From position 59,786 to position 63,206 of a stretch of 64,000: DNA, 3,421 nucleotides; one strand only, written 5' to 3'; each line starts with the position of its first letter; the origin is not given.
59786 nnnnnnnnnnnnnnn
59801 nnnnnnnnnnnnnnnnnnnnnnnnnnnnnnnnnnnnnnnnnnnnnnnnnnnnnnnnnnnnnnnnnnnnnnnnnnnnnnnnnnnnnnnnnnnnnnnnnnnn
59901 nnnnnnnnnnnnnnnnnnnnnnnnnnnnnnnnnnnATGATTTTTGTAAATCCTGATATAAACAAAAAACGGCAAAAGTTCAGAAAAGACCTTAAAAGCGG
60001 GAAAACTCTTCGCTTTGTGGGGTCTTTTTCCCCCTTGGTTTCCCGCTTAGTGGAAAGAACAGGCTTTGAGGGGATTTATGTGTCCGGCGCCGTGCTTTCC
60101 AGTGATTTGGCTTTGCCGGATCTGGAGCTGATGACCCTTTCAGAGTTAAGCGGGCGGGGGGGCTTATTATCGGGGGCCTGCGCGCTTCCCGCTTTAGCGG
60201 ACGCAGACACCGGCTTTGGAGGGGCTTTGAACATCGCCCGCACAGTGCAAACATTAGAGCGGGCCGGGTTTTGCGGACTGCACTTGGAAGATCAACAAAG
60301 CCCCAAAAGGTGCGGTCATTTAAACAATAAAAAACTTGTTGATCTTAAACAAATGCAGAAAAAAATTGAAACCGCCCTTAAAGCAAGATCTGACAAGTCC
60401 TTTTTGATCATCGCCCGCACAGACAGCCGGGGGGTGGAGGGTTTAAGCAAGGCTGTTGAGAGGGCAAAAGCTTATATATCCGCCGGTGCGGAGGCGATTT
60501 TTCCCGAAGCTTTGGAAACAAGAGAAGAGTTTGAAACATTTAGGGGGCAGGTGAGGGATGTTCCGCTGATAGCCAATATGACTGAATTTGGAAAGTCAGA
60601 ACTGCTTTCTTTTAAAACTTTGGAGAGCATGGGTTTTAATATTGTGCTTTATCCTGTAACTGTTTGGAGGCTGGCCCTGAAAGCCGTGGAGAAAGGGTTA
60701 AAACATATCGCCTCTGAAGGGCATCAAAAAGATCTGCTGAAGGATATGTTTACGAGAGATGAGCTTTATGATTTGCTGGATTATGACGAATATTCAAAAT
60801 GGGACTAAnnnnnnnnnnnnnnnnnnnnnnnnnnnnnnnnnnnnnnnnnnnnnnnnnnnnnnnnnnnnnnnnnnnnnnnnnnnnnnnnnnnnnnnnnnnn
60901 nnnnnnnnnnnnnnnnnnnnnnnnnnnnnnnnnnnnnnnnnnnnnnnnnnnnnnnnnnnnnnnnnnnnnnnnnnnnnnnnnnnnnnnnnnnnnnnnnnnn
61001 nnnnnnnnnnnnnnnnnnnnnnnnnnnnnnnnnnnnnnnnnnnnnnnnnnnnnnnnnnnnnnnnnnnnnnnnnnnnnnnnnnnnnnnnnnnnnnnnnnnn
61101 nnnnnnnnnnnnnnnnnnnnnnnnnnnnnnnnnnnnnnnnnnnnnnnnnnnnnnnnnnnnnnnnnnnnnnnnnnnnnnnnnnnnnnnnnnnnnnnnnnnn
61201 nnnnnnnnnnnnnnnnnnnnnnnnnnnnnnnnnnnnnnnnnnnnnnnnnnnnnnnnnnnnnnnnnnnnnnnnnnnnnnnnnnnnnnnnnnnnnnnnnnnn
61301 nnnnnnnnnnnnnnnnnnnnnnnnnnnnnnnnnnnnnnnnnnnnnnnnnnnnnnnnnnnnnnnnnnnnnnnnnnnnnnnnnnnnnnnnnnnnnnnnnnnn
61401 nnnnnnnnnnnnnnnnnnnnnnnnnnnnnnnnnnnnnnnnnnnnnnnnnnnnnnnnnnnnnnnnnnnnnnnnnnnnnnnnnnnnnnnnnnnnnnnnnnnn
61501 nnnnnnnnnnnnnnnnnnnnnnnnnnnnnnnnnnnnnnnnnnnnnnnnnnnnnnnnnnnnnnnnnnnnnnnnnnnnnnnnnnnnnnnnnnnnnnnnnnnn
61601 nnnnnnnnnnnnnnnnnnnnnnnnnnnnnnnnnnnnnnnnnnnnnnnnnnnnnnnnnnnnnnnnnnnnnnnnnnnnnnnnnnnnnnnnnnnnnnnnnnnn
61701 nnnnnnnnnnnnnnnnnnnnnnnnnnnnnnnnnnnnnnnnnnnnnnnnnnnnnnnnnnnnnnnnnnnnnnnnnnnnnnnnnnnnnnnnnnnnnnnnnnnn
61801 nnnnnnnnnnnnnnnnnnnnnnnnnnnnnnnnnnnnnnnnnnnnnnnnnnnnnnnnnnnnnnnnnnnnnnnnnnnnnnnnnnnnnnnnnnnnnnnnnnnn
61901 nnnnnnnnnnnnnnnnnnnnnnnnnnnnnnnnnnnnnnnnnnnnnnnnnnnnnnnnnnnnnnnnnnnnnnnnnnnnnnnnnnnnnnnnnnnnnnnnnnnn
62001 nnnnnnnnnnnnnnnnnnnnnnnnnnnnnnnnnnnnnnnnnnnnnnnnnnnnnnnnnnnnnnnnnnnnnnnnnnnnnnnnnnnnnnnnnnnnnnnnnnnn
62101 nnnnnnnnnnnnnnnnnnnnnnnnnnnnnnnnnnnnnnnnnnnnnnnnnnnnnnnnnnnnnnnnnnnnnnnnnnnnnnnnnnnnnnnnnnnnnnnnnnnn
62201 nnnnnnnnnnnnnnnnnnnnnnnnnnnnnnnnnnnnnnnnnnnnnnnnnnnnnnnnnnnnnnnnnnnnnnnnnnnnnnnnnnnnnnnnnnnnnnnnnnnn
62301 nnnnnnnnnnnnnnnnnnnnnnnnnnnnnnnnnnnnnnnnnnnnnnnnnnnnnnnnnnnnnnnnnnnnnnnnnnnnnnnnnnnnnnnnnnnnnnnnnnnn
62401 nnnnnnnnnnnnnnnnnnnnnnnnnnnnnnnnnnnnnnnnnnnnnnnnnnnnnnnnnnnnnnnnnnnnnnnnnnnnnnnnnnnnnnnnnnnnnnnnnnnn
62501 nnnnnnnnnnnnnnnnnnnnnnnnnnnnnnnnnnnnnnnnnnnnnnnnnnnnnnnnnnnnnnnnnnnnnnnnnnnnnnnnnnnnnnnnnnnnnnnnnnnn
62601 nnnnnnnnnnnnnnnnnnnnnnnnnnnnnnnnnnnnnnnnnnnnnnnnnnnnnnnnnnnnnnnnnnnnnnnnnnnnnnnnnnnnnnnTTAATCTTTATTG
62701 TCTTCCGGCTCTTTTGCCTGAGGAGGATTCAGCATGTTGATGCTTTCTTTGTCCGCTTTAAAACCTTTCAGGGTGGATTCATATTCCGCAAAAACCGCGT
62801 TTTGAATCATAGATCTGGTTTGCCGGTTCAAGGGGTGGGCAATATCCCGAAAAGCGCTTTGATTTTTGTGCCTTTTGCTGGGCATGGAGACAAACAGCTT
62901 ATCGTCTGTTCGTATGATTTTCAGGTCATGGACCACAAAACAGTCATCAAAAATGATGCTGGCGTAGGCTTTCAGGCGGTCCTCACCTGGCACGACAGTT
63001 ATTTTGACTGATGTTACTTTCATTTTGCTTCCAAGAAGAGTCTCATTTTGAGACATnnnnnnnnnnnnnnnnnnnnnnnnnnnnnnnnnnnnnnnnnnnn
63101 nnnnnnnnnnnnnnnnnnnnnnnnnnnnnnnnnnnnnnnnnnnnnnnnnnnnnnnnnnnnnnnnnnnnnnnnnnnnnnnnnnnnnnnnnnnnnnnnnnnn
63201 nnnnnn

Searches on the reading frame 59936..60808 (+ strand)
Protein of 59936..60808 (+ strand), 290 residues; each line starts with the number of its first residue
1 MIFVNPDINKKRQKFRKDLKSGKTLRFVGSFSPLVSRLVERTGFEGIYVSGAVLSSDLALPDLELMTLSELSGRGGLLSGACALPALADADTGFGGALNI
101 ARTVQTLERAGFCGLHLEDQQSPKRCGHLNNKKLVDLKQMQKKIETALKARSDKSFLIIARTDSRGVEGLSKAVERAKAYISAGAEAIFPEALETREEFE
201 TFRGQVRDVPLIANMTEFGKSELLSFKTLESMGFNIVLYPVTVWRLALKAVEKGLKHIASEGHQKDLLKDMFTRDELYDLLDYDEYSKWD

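Call 77: find_encoding_contigs(protein=window:59936-60808:+, flank=8000, max_places=6)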
Protein window:59936-60808:+ (290 aa): 2 contigs read that carry it; 1 place shown.
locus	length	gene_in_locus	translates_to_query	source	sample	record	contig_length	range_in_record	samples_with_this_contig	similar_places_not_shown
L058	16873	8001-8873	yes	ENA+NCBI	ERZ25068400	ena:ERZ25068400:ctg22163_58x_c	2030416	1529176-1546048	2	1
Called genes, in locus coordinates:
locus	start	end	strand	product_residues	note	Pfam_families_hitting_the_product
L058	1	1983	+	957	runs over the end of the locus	PF00023:Ank (faint), PF12796:Ank_2, PF13606:Ank_3 (faint)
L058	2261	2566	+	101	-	PF00253:Ribosomal_S14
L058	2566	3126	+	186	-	PF02525:Flavodoxin_2, PF03358:FMN_red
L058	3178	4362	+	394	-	PF13173:AAA_14, PF13635:DUF4143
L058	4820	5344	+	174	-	-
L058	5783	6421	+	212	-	-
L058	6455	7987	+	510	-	-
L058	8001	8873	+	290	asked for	PF13714:PEP_mutase, PF00463:ICL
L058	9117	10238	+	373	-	PF00285:Citrate_synt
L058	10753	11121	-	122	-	PF04026:SpoVG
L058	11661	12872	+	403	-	PF00162:PGK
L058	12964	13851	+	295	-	-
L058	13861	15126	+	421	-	PF03952:Enolase_N, PF00113:Enolase_C, PF13378:MR_MLE_C (weak)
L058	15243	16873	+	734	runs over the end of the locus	PF13328:HD_4, PF01966:HD, PF04607:RelA_SpoT, PF02824:TGS, PF19296:RelA_AH (weak), PF28438:RelA_RIS, PF01842:ACT (weak), PF13291:ACT_4, +1 more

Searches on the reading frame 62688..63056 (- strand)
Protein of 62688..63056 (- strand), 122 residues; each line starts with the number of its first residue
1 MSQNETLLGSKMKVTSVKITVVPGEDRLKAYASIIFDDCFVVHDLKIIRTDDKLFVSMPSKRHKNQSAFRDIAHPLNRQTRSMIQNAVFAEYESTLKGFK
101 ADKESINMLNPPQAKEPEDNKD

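Call 65: find_encoding_contigs(protein=window:62688-63056:-, flank=10000, max_places=4)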
Protein window:62688-63056:- (122 aa): 2 contigs read that carry it; 1 place shown.
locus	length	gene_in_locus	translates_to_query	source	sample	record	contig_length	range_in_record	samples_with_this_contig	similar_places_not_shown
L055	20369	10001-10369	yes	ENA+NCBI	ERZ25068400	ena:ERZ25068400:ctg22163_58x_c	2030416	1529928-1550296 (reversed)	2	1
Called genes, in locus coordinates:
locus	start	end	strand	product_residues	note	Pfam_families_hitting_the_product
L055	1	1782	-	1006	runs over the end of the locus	PF00133:tRNA-synt_1, PF09334:tRNA-synt_1g, PF00133:tRNA-synt_1, PF08264:Anticodon_1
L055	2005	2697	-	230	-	PF20772:TACO1_YebC_N, PF01709:Transcrip_reg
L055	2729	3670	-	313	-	PF02016:Peptidase_S66, PF17676:Peptidase_S66C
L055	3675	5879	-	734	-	PF13328:HD_4, PF01966:HD, PF04607:RelA_SpoT, PF02824:TGS, PF19296:RelA_AH (weak), PF28438:RelA_RIS, PF01842:ACT (weak), PF13291:ACT_4, +1 more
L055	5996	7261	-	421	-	PF03952:Enolase_N, PF00113:Enolase_C, PF13378:MR_MLE_C (weak)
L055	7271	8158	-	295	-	-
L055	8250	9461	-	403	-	PF00162:PGK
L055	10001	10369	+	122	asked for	PF04026:SpoVG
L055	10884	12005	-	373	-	PF00285:Citrate_synt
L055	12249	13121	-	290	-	PF13714:PEP_mutase, PF00463:ICL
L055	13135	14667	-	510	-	-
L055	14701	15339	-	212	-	-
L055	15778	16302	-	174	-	-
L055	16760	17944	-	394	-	PF13173:AAA_14, PF13635:DUF4143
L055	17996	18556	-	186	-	PF02525:Flavodoxin_2, PF03358:FMN_red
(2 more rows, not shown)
